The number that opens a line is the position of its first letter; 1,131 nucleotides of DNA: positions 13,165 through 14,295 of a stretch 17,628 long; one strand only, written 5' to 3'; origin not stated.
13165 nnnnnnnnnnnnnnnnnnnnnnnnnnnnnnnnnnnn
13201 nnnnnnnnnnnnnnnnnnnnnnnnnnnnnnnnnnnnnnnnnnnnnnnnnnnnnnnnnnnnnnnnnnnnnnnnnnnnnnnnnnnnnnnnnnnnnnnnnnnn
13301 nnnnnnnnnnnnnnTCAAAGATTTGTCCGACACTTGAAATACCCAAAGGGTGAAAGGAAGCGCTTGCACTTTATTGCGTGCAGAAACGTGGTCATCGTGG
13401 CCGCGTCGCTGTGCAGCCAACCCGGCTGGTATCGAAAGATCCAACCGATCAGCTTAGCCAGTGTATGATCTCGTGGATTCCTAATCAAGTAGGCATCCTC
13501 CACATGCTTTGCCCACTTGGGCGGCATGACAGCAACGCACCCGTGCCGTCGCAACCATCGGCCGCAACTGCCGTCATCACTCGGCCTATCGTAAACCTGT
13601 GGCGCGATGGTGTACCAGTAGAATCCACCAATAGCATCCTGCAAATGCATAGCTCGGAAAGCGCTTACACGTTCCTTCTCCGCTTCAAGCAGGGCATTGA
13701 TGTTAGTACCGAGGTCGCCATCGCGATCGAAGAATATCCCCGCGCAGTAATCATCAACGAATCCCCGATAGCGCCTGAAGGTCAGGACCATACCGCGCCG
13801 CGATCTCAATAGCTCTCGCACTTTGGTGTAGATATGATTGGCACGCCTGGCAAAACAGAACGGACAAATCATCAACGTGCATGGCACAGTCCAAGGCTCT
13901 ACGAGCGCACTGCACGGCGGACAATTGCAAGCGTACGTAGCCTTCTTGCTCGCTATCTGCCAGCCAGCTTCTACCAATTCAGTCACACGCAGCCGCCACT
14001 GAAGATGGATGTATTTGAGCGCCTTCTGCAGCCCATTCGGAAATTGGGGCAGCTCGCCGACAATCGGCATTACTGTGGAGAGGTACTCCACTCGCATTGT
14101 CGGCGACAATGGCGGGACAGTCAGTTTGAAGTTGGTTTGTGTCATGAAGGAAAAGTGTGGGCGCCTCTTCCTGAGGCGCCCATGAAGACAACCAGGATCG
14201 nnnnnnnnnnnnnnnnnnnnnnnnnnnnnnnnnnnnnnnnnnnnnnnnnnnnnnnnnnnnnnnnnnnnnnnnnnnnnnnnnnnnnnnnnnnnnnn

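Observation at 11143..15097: Complete bifunctional HldE (ADP-heptose synthesis) embedded in a phage-like replication module, next to uncharacterised proteins: a candidate nucleotide-sugar modification module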

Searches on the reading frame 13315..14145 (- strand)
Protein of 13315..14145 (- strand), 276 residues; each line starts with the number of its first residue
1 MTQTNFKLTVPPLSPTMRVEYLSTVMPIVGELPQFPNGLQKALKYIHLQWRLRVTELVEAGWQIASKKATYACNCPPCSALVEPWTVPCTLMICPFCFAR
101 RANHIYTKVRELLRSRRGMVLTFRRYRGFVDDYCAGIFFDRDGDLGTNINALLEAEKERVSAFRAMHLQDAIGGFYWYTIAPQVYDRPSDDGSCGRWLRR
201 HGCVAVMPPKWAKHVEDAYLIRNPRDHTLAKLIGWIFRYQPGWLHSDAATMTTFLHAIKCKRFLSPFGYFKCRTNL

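Call 4: search_protein_families(library=pfam, proteins=[window:13315-14145:-], max_evalue=0.01)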
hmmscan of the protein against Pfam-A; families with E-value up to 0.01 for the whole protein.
window:13315-14145:- (276 aa): 0 families

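Call 5: search_protein_families(library=ncbifam, proteins=[window:13315-14145:-], max_evalue=0.01)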
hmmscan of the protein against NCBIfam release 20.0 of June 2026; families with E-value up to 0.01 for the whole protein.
window:13315-14145:- (276 aa): 0 families

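Call 6: search_protein_families(library=phrogs, proteins=[window:13315-14145:-], max_evalue=0.01)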
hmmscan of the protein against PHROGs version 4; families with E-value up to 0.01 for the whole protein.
window:13315-14145:- (276 aa): 0 families

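Call 22: find_homologous_proteins(query=window:13315-14145:-, max_evalue=0.001)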
Query window:13315-14145:- (276 aa): 5 proteins with E <= 0.001 among 598 candidates.
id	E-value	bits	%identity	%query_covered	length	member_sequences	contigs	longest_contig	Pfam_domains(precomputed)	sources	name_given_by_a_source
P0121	3.8e-195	665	100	100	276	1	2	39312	-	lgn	-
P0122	3.7e-101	356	55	98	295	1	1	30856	-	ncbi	-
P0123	4.1e-101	356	57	94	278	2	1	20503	-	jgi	-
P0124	5.4e-99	349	55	98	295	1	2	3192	-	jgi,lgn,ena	-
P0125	2.4e-96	341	53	98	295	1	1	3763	-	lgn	-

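Call 25: search_dna_similar(query=window:13315-14145:-, collection=phages, mode=protein, max_rows=25, max_evalue=0.01)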
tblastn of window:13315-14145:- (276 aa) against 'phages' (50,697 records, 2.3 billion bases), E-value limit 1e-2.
No match.

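Call 40: predict_structure(alignment_id=A4)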
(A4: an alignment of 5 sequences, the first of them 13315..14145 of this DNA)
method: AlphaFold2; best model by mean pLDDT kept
length: 276 residues; sequences in the alignment: 5
mean_pLDDT: 36.6   pTM: 0.26
mean pLDDT of the five models: 36.6, 35.7, 33.9, 30.9, 30.3
residues with pLDDT >= 90: 0; 70-90: 7; 50-70: 34; < 50: 235
segments of 3 or more residues with pLDDT < 50: 1-16, 51-57, 65-276
pLDDT, mean of each block of 10 residues (from residue 1): 30 49 60 69 62 48 45 35 33 39 42 35 27 27 31 36 32 28 29 28 30 27 29 34 33 32 27 28
secondary structure, 60 per line:
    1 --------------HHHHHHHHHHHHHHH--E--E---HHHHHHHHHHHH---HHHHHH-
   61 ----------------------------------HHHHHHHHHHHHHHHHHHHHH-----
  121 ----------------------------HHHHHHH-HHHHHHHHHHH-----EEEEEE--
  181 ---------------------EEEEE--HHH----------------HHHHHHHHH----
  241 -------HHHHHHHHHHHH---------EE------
elements in order: H15-29 H39-50 H54-59 H95-115 H149-155 H157-167 E173-178 E202-206 H228-236 H248-259

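Call 48: search_protein_representatives(alignment_id=A4)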
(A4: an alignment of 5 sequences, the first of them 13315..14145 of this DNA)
Query: 5 sequences, 294 profile positions. Proteins with E-value up to 0.001 (for the whole library): 544; up to 1e-10: 111; up to 1e-30: 24. The best 150 are listed.
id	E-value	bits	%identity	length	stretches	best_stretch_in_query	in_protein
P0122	3.2e-175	597.5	-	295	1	2-294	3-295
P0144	5.9e-81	288.1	-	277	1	1-275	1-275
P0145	1.6e-79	283.4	-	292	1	4-275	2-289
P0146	1.3e-76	273.9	-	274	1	12-272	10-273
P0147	4.8e-76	272.0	-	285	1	1-271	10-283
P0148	5.0e-76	271.9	-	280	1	2-276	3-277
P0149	3.0e-70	252.9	-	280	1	2-271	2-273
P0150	1.5e-61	224.4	-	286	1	1-273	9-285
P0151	1.6e-61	224.3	-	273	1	17-273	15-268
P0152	2.8e-61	223.5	-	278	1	13-274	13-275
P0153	2.4e-60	220.4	-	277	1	4-272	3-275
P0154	2.0e-56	207.6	-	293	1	2-277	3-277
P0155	2.9e-53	197.2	-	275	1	8-272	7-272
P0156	4.6e-48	180.1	-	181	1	1-155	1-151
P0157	4.8e-48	180.1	-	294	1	5-272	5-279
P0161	1.7e-36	142.1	-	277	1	11-274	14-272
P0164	2.3e-32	128.7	-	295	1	3-270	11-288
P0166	5.3e-31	124.2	-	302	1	11-271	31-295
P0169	1.2e-27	113.2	-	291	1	14-274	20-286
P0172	4.8e-27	111.2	-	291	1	12-275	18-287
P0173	5.7e-27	110.9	-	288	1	5-273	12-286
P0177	6.6e-24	100.9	-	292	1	51-271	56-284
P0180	9.2e-22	93.8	-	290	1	19-291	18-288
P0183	1.2e-18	83.6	-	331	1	14-281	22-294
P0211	4.0e-13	65.5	-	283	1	18-272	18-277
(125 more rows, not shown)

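Call 50: search_protein_families(library=pfam, alignment_id=A6, max_evalue=0.01)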
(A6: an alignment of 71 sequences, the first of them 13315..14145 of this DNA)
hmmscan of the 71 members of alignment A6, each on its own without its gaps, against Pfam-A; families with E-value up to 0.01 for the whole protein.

A. member 1, window:13315-14145:- (276 aa): 0 families

B. families by the number of members that match (of 71 scanned): 2 families
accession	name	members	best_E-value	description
PF01446.23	Rep_1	8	3.2e-05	Replication protein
PF14319.11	Zn_Tnp_IS91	4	0.0036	Transposase zinc-binding domain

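Call 51: search_solved_structures(query=A6, max_evalue=10, show_alignments=2)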
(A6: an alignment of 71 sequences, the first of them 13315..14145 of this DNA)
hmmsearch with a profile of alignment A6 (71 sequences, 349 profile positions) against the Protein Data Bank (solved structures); distinct sequences matched with E-value up to 10: 1.
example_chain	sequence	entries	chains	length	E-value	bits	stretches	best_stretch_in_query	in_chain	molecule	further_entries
2l7x_A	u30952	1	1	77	0.51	12.7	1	89-123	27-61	Envelope glycoprotein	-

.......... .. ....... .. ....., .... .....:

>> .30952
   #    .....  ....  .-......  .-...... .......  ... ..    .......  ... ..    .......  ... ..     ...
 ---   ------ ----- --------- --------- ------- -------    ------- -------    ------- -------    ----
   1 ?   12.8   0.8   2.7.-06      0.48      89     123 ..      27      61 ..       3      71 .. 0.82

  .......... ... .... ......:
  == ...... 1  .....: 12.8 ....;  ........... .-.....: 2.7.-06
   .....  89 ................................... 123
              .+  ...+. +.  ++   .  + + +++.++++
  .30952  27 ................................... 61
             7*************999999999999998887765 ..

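Call 55: find_related_loci(query=A7, collection=viral_contigs, flank=6000)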
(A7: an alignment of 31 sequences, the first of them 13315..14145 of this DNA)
Query A7 (276 aa) in viral_contigs; peptide patterns used: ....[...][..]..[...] (x = any residue, [..] = any of these).
78 stretches matched a pattern; 16 encode a relative of the query (tblastn E <= 1e-3); 16 distinct loci.
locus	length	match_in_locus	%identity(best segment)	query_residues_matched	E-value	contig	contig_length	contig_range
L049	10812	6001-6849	40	5-270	4e-68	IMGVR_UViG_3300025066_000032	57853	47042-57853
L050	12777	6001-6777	41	14-268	2e-59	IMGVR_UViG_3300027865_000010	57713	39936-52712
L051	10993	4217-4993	41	14-268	2e-59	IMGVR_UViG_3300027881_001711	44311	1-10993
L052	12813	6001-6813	37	6-271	4e-48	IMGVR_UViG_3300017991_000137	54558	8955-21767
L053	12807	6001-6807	34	5-271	3e-40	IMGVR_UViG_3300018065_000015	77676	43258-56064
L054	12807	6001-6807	34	5-271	3e-40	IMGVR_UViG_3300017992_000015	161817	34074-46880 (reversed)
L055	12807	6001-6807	34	5-271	3e-40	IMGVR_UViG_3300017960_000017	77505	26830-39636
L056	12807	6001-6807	34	5-271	3e-40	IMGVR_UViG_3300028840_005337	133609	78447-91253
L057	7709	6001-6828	57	1-275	4e-109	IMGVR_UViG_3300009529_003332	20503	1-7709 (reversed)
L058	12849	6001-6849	40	5-270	4e-68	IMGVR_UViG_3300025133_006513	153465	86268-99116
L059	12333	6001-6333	32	2-109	2e-11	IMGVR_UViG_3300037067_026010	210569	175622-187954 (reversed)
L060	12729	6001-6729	23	46-263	1e-10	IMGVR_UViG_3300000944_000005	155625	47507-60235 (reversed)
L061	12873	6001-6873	22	14-271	6e-10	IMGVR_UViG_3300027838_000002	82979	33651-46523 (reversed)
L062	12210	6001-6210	34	37-100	3e-7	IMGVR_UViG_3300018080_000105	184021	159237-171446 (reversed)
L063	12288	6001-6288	30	18-106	1e-5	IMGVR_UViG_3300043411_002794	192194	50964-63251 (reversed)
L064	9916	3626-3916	27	22-113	2e-4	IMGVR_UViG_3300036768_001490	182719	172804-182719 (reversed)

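Call 58: search_protein_families(library=pfam, proteins=[L059:6945-8033:+, L060:6749-8074:+, L061:6947-7714:+, L062:6792-8195:+, L063:6866-7666:+, L064:4453-5199:+, L064:5693-7000:+, L059:8021-9493:+, L062:8211-9644:+, L060:8076-9605:+], max_evalue=0.05)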
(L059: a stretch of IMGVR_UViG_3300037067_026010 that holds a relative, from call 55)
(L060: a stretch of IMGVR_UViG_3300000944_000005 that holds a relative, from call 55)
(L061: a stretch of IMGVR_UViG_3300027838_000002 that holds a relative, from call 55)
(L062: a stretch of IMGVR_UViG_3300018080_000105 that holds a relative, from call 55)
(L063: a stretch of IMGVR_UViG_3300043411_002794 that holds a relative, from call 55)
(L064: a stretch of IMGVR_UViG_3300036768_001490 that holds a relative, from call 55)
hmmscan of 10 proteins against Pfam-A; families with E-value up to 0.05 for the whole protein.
L059:6945-8033:+ (362 aa): 0 families

L060:6749-8074:+ (441 aa): 0 families

L061:6947-7714:+ (255 aa): 0 families

L062:6792-8195:+ (467 aa): 0 families

L063:6866-7666:+ (266 aa): 0 families

L064:4453-5199:+ (248 aa): 0 families

L064:5693-7000:+ (435 aa): 0 families

L059:8021-9493:+ (490 aa): 2 families
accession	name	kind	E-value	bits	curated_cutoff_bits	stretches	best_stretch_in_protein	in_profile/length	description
PF00294.29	PfkB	-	3.6e-30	105.8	25.8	1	13-322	4-298/302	pfkB family carbohydrate kinase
PF01467.32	CTP_transf_like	-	2.6e-13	50.8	21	1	363-453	1-90/133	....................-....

L062:8211-9644:+ (477 aa): 3 families
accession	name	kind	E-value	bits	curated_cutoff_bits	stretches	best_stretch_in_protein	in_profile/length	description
PF00294.29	PfkB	-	2.6e-32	112.8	25.8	1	2-308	2-298/302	pfkB family carbohydrate kinase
PF01467.32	CTP_transf_like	-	2.4e-10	41.1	21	1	352-445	2-94/133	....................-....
PF06574.18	FAD_syn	-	0.0064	16.8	27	1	351-374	10-33/158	FAD synthetase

L060:8076-9605:+ (509 aa): 4 families
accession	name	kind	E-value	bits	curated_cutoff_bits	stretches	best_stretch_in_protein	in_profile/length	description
PF00294.29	PfkB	-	3.3e-21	76.4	25.8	1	23-322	21-296/302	pfkB family carbohydrate kinase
PF01467.32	CTP_transf_like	-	1.3e-10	42.1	21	1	367-459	1-92/133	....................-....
PF08543.17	Phos_pyr_kin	-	0.00026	20.9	27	1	192-310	116-226/246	Phosphomethylpyrimidine kinase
PF06574.18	FAD_syn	-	0.023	14.9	27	0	365-389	8-32/158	FAD synthetase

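Call 59: search_protein_families(library=pfam, proteins=[P0161, P0164, P0166, P0172, P0183, P0169, P0173, P0177, P0180, P0211], max_evalue=0.05)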
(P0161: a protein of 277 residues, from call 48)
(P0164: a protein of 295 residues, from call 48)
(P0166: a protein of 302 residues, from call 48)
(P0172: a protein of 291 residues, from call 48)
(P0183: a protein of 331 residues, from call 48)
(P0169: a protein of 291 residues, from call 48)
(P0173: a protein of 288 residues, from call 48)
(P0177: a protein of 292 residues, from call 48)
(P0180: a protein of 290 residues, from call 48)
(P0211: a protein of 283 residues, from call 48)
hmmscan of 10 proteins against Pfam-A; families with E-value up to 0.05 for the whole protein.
P0161 (277 aa): 2 families
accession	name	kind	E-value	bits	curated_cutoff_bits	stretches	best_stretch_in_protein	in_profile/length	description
PF14319.11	Zn_Tnp_IS91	-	0.0096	16.3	26.3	1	75-115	39-78/90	Transposase zinc-binding domain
PF01446.23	Rep_1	-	0.028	14.3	33.2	1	88-120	7-39/253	Replication protein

P0164 (295 aa): 2 families
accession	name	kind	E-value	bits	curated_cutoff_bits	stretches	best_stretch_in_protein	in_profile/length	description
PF10785.14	NADH-u_ox-rdase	-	0.02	15.9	25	0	158-202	10-53/87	NADH-ubiquinone oxidoreductase complex I, 21 kDa subunit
PF01446.23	Rep_1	-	0.041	13.8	33.2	0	94-136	5-48/253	Replication protein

P0166 (302 aa): 0 families

P0172 (291 aa): 1 family
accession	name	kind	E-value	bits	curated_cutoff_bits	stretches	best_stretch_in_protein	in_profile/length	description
PF01446.23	Rep_1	-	0.0016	18.4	33.2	1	94-166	8-82/253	Replication protein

P0183 (331 aa): 1 family
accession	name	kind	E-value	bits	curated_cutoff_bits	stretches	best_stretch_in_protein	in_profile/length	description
PF01446.23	Rep_1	-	0.00035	20.6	33.2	1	94-148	5-61/253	Replication protein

P0169 (291 aa): 1 family
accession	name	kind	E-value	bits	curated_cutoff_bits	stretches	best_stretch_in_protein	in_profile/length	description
PF14319.11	Zn_Tnp_IS91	-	0.0036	17.7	26.3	1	79-118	38-76/90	Transposase zinc-binding domain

P0173 (288 aa): 0 families

P0177 (292 aa): 0 families

P0180 (290 aa): 0 families

P0211 (283 aa): 0 families

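Call 76: search_protein_families(library=phrogs, proteins=[L062:6792-8195:+, L060:6749-8074:+, L060:5836-6774:+, L064:5693-7000:+], max_evalue=0.01)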
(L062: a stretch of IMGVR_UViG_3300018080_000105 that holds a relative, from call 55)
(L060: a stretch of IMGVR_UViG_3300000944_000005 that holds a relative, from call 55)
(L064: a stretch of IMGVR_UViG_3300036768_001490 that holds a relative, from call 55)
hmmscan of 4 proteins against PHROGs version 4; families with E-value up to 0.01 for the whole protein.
L062:6792-8195:+ (467 aa): 0 families

L060:6749-8074:+ (441 aa): 0 families

L060:5836-6774:+ (312 aa): 0 families

L064:5693-7000:+ (435 aa): 2 families
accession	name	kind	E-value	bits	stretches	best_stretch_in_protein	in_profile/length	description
phrog_7247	-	unknown function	1.4e-27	97.8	2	1-88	1-82/365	-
phrog_29643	-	unknown function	0.00097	18.8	1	8-86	5-79/423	-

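Call 78: find_related_loci(query=A2, collection=genome_contigs, flank=6000)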
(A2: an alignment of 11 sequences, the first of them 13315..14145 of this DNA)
Query A2 (276 aa) in genome_contigs; peptide patterns used: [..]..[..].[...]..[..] (x = any residue, [..] = any of these).
28 stretches matched a pattern, but none encodes a relative of the query by tblastn (E <= 1e-3).

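Call 86: find_related_loci(query=A2, collection=metagenome_contigs, flank=5000)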
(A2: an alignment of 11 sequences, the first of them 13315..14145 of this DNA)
Query A2 (276 aa) in metagenome_contigs; peptide patterns used: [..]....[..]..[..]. (x = any residue, [..] = any of these).
138 stretches matched a pattern; 12 encode a relative of the query (tblastn E <= 1e-3); 12 distinct loci.
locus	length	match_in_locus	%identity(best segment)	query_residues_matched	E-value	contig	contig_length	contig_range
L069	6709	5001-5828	57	1-275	2e-109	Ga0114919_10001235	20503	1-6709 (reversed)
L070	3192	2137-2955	55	1-271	1e-103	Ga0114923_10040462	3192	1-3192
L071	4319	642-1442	46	7-271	3e-70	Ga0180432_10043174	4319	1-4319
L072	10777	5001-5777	41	14-268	8e-60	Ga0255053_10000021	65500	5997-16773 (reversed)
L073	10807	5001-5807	49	1-271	4e-85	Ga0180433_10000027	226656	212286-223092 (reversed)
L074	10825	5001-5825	36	4-273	6e-50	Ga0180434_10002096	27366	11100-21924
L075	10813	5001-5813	37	6-271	1e-48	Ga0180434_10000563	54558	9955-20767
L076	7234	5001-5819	55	1-271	8e-104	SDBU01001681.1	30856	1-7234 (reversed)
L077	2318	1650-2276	39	1-211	1e-44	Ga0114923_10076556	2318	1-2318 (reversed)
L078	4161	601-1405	60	1-271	1e-70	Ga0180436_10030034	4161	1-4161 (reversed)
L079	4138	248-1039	31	14-271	3e-33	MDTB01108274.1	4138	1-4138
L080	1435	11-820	27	1-268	4e-23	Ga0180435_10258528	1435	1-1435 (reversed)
